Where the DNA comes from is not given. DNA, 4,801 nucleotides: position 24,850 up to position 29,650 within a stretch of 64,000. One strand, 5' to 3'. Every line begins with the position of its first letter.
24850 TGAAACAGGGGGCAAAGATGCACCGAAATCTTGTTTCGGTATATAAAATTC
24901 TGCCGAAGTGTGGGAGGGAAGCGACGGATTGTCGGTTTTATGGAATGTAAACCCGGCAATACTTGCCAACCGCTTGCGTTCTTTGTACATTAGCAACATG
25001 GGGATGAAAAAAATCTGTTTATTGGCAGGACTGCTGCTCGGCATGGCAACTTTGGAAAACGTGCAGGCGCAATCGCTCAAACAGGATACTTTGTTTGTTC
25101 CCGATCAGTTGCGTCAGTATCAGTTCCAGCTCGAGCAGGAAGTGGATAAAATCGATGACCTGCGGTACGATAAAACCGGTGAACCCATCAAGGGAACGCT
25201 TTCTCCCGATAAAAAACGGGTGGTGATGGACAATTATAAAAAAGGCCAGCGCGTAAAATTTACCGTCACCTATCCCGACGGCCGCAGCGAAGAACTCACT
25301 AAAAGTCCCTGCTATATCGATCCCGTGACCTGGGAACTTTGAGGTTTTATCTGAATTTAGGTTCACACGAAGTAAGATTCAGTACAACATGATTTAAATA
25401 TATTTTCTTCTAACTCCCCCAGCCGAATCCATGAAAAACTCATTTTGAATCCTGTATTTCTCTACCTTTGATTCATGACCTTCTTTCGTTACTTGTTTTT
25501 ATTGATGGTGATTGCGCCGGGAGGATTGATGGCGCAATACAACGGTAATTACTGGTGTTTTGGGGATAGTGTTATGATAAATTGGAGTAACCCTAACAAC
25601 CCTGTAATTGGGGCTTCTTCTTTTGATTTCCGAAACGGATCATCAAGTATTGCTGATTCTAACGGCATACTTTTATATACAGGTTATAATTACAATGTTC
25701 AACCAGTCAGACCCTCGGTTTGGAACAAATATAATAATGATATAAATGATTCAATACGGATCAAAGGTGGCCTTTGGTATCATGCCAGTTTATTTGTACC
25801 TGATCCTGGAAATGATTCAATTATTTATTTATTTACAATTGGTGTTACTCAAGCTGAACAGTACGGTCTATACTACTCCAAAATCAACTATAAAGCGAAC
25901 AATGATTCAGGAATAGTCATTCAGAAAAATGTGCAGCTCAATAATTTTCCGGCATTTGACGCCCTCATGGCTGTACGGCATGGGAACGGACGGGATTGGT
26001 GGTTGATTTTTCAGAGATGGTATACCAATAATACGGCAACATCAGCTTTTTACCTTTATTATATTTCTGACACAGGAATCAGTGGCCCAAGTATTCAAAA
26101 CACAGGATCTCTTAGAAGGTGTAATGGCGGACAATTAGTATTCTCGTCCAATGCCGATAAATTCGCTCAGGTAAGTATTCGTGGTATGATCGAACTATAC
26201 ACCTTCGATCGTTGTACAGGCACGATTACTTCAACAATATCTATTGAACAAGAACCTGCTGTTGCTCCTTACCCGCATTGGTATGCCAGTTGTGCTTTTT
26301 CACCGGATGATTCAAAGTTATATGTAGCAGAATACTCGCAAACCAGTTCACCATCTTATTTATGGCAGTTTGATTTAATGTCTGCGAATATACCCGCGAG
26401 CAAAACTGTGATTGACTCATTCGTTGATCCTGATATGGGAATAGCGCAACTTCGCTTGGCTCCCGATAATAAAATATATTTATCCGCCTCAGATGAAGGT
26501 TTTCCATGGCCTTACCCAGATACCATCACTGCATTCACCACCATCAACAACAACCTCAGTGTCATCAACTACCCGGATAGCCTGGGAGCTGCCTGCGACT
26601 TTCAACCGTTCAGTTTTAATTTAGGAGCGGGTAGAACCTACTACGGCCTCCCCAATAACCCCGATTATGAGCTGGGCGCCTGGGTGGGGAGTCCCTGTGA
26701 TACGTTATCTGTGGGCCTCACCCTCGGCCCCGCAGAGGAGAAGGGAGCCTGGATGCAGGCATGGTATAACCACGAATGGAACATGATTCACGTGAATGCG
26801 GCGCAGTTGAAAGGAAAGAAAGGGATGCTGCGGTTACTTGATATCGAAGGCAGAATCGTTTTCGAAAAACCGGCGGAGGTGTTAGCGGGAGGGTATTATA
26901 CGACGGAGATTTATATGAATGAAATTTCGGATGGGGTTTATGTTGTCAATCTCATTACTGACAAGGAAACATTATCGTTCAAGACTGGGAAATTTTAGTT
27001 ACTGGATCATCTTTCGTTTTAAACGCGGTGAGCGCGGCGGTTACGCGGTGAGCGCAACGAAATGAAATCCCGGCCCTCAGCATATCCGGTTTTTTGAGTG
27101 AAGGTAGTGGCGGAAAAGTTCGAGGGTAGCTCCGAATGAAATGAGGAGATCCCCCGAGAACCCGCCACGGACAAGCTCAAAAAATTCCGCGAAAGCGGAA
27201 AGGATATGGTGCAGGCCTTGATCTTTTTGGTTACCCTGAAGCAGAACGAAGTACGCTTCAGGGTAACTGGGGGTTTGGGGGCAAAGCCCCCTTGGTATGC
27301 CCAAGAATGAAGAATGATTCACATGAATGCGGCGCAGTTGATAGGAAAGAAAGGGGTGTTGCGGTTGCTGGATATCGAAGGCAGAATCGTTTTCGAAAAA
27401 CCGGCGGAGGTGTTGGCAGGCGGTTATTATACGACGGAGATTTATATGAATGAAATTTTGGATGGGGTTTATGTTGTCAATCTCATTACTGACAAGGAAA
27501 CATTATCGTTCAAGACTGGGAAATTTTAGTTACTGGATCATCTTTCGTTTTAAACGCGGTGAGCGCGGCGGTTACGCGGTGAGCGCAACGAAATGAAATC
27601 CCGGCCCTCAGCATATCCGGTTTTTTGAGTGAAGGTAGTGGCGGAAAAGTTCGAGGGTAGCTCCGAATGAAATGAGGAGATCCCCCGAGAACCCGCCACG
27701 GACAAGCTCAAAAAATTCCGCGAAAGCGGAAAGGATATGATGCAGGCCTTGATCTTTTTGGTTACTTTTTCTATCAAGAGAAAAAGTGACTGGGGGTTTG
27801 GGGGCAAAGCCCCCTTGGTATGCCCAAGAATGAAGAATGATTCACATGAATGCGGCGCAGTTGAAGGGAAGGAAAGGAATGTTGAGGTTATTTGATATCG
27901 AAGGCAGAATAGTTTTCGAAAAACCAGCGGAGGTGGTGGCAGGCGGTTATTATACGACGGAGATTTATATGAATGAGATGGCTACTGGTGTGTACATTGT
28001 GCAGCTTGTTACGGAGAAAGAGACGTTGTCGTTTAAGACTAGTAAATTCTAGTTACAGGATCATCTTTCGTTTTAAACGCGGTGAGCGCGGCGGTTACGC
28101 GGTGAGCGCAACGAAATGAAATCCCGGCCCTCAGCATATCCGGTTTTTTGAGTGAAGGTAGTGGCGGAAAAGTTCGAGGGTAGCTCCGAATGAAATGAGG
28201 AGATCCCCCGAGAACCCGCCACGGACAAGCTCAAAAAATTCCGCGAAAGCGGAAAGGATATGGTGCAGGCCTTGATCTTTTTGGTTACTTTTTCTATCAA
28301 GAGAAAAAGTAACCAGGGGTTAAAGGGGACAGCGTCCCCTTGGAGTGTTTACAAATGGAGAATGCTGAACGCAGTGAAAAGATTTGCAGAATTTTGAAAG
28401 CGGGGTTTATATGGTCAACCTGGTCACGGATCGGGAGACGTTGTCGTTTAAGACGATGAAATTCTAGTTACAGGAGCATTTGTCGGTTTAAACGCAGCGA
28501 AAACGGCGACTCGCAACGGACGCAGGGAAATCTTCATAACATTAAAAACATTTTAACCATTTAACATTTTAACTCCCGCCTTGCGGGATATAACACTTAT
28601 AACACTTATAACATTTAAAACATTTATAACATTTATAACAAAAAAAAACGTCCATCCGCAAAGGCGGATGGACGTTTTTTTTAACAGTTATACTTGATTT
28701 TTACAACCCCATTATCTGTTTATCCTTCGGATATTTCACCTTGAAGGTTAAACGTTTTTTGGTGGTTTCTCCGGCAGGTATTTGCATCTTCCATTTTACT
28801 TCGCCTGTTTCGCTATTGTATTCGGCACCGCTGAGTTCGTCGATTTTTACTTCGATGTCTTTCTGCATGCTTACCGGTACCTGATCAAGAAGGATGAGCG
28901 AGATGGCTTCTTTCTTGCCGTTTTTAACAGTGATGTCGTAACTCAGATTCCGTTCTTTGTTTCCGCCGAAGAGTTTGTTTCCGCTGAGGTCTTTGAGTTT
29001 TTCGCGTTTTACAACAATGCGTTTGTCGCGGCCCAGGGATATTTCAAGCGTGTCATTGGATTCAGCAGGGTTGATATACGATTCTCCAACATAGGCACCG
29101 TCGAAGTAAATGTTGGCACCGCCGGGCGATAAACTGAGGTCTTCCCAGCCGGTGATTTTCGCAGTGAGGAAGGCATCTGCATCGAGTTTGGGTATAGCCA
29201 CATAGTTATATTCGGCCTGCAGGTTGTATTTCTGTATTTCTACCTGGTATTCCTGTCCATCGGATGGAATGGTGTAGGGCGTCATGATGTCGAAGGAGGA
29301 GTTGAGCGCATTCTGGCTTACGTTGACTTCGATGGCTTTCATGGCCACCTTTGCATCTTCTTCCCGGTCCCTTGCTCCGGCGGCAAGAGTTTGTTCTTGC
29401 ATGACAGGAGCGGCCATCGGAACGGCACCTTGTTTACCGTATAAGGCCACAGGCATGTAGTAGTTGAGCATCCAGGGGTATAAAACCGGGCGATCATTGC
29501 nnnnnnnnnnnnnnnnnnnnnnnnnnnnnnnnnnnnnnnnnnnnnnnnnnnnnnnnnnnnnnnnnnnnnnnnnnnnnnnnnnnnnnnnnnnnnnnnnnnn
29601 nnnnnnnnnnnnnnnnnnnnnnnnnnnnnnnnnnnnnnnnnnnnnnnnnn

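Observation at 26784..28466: Tandem array of orphan T9SS C-terminal-domain cassettes behind a T9SS cargo gene: a candidate silent-cassette / C-terminal replacement system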

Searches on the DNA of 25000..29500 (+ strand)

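Call 6: search_rna_families(source=window, start=25000, end=29500, threshold=evalue, max_evalue=10, show_alignments=3)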
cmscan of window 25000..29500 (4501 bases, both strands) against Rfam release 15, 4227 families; matches with E-value up to 10: 19.
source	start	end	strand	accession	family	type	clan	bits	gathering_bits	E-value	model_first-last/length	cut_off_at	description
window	28641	28751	-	RF00515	PyrR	Cis-reg;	-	36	54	0.021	1-115/115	no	PyrR binding site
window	28634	28792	-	RF00557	L10_leader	Cis-reg; leader;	-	33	44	0.01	1-138/138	no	Ribosomal protein L10 leader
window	28617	28679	+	RF01459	rliE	Gene; sRNA;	-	30.9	90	0.034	117-182/222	no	Listeria sRNA rliE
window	28603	28685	+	RF02414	rli60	Gene; sRNA;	-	27.2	60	1.4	1-191/191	no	Listeria sRNA rli60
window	28604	28685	+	RF02064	STnc370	Gene; sRNA;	-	27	54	1.6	1-71/71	no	Enterobacterial sRNA STnc370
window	28617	28797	-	RF01459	rliE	Gene; sRNA;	-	25.6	90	0.41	1-222/222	no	Listeria sRNA rliE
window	27745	27805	+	RF00884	MIR815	Gene; miRNA;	-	23.2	63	0.39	1-81/81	no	MIR815 microRNA precursor family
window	26986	27077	-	RF03625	MIR6152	Gene; miRNA;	-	21.9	57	1.1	1-97/97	no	MIR6152 microRNA precursor family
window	27517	27608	-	RF03625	MIR6152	Gene; miRNA;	-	21.9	57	1.1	1-97/97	no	MIR6152 microRNA precursor family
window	28565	28637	-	RF02934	caiA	Gene; sRNA;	-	20.7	55.5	5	1-78/78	no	caiA RNA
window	28637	28694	-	RF02067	STnc310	Gene; sRNA;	-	20.3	40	2.2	1-61/61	no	Salmonella enterica sRNA STnc310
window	27703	27742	+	RF03111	Zeta-pan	Gene; sRNA;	-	20.2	56.7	2.8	1-50/50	no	Zeta-pan RNA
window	28546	28677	+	RF01416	NrrF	Gene; antisense;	-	20.1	60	0.93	1-160/160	no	NrrF RNA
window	28284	28313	-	RF02266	XIST_intron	Gene; lncRNA;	-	19.5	70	6.5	1-68/68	no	XIST 3' intron conserved motif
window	28623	28686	+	RF02067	STnc310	Gene; sRNA;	-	19.3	40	3.7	1-61/61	no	Salmonella enterica sRNA STnc310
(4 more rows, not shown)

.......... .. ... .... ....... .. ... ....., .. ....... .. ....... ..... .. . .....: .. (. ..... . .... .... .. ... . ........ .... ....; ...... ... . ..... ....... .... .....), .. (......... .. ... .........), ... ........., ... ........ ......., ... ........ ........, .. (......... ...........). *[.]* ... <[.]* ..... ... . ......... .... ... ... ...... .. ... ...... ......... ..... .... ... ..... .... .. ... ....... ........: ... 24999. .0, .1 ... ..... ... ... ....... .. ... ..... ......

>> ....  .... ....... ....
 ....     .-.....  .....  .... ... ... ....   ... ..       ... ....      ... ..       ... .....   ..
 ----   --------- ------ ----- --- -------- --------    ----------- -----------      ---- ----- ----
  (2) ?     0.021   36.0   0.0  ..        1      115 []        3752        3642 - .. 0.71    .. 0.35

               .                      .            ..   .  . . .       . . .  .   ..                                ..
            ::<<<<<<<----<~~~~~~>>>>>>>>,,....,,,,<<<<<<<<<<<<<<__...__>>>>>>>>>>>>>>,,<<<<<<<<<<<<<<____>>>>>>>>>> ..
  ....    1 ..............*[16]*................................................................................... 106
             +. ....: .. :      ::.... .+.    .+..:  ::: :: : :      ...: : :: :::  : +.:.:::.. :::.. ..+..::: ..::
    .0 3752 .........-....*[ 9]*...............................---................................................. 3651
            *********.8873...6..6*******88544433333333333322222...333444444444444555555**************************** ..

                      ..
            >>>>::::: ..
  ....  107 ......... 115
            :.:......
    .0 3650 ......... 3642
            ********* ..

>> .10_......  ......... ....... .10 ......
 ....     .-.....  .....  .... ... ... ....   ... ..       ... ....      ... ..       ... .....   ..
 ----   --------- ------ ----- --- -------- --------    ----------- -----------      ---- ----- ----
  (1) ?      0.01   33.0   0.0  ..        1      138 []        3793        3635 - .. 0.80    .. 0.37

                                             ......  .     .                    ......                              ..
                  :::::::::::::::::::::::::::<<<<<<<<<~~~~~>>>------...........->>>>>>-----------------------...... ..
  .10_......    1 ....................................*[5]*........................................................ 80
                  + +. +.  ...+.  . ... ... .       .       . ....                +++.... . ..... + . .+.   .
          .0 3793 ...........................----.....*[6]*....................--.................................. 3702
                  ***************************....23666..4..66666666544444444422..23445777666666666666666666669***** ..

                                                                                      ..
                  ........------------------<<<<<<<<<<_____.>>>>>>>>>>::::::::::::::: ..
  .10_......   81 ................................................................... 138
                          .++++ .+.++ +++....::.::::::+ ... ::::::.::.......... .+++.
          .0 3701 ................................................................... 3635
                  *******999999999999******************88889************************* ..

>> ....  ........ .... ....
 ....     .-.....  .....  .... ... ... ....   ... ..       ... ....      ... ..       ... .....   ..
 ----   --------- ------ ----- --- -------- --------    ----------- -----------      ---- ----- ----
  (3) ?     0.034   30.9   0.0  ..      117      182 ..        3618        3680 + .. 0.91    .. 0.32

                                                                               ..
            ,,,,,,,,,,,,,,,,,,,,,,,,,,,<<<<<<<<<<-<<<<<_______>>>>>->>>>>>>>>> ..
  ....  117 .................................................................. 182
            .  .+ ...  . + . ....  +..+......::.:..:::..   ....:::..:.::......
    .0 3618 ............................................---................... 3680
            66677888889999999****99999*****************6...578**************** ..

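Call 70: build_rna_model(alignment_id=A4)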
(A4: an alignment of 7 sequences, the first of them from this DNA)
Model R1 built from alignment A4 (7 sequences, 155 columns); structure: RNAalifold consensus.
model positions 153; base pairs 48; branch points 1; effective number of sequences 0.91; information 0.59 bits per position. Calibrated on 0.2 Mb of random sequence (short: E-values are rough).
structure used (alignment columns):
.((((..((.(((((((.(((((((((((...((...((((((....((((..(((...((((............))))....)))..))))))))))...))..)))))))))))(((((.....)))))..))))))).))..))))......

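Call 71: search_with_rna_model(model_id=R1, sources=[window, L001, L002, L003, L004, L005, L006, L008, L009, L014, L015, L016, L017, L019, L020, L021, L022, L023, L025, L026, L027, L028], max_evalue=10)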
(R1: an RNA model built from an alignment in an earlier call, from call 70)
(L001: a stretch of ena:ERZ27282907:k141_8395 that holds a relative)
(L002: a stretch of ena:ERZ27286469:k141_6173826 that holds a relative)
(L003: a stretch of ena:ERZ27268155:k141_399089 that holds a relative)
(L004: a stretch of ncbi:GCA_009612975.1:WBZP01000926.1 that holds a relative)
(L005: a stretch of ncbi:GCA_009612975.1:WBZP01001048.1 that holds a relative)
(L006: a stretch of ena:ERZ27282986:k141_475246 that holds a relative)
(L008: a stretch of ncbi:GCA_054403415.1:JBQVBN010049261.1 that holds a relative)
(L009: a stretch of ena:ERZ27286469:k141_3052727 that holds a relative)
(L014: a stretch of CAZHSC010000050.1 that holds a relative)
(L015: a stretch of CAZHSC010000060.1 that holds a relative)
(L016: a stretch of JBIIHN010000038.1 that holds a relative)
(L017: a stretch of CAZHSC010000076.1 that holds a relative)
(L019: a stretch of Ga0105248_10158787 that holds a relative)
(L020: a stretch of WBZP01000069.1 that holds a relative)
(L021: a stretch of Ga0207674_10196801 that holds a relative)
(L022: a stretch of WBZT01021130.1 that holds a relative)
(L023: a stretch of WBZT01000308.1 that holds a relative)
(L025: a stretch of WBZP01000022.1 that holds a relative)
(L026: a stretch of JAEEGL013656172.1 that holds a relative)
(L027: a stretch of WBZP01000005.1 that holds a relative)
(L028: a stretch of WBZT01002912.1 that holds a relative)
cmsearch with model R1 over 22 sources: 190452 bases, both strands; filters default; matches with E-value up to 10: 19.
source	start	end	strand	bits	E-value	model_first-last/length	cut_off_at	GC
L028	272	425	+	175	7.7e-39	1-153/153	no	0.55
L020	183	336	+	171.7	4.5e-38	1-153/153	no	0.55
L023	12923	13076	-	171.7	4.5e-38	1-153/153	no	0.55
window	27071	27223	+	170.8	7.6e-38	1-153/153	no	0.53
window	28125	28277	+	170.8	7.6e-38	1-153/153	no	0.53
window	27602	27754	+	170.3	1e-37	1-153/153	no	0.52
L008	116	267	+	169.3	1.7e-37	1-153/153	no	0.55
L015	405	559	-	166.9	6.3e-37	1-153/153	no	0.54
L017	7695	7849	-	166.9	6.3e-37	1-153/153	no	0.54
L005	146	299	+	158.3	6.6e-35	1-153/153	no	0.55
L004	9765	9918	+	156.7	1.5e-34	1-153/153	no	0.55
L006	276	429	+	156.7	1.5e-34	1-153/153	no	0.55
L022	2084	2237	-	156.7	1.5e-34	1-153/153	no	0.55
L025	8883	9036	-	156.7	1.5e-34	1-153/153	no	0.55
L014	95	248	+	151.5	2.6e-33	1-153/153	no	0.59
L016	816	920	-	80.1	1.5e-16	50-153/153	5'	0.61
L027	77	218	+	24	0.0023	1-153/153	no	0.51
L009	364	503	+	12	1.5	1-153/153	no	0.53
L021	850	882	-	9.8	4.8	1-153/153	no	0.64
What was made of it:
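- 27071..27223 (+): Structured element core, copy 1. It is a three-way junction closed by GGCC/GGCC, with a long arm and the short hairpin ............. The covariance model R1 scores 170.8 bits (call 71).
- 27602..27754 (+): Structured element core, copy 2. The covariance model R1 scores 170.3 bits (call 71).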

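Call 81: search_dna_similar(query=window:27000-27320:+, collection=plasmids, mode=distant, max_evalue=0.01, max_rows=15)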
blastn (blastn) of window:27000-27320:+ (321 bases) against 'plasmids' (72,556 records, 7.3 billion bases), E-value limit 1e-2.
No match.

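Call 82: search_dna_similar(query=window:27000-27320:+, collection=phages, mode=distant, max_evalue=0.01, max_rows=15)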
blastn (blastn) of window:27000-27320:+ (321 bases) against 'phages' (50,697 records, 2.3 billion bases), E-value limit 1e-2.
No match.
